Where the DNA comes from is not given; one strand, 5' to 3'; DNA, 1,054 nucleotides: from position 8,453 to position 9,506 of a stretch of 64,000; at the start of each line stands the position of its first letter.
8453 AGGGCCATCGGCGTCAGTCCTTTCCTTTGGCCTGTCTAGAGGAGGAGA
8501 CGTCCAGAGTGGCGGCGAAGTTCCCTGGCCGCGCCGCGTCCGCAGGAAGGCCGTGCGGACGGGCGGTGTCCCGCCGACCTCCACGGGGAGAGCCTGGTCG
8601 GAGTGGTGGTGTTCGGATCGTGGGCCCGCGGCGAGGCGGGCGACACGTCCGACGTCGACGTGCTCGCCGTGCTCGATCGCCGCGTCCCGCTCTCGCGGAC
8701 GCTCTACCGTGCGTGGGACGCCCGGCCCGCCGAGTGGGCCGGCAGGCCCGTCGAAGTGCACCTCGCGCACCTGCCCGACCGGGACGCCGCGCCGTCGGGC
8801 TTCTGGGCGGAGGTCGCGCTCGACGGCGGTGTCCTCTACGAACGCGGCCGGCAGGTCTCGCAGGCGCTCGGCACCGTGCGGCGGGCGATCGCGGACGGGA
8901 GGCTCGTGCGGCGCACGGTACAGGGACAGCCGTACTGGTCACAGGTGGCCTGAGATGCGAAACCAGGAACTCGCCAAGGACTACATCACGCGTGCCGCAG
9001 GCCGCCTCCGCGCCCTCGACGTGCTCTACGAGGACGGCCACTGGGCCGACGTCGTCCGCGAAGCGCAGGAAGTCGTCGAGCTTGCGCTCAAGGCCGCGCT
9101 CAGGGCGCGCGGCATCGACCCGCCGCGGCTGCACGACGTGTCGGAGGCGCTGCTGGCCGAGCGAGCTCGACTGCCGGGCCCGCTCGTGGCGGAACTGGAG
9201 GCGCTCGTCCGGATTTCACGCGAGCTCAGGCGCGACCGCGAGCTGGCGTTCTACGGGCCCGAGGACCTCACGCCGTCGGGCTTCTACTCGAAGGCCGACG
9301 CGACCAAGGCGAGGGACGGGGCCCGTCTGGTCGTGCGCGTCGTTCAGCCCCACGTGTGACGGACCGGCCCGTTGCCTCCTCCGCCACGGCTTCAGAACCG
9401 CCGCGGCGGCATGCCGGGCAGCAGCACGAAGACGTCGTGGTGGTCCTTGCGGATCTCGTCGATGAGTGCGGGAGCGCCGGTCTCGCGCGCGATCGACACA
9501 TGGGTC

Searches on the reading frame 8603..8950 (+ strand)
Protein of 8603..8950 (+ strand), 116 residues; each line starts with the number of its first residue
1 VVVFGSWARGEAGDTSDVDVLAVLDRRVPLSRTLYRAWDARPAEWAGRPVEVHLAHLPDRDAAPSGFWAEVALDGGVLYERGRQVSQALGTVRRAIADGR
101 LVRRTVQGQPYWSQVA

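Call 95: search_protein_families(library=pfam, proteins=[window:8603-8950:+], max_evalue=0.01)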
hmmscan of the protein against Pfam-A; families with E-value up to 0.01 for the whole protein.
seq(116 aa): 2 families
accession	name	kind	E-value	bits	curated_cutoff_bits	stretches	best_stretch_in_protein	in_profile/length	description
PF01909.29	NTP_transf_2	-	2.5e-07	31.4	21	1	1-52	17-69/93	Nucleotidyltransferase domain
PF18765.7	Polbeta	-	5e-05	23.8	26.9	1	2-81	17-90/93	Polymerase beta, Nucleotidyltransferase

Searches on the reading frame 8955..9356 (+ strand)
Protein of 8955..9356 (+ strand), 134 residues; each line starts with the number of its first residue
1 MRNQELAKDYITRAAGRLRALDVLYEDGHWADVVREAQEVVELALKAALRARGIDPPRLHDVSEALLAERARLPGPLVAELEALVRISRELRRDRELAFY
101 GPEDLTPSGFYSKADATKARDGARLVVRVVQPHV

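Call 95: search_protein_families(library=pfam, proteins=[window:8955-9356:+], max_evalue=0.01)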
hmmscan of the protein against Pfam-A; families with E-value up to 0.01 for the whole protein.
seq(134 aa): 1 family
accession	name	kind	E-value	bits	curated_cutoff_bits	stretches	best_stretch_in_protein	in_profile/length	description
PF05168.19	HEPN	-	2.1e-17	63.8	22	1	7-130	1-114/117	HEPN domain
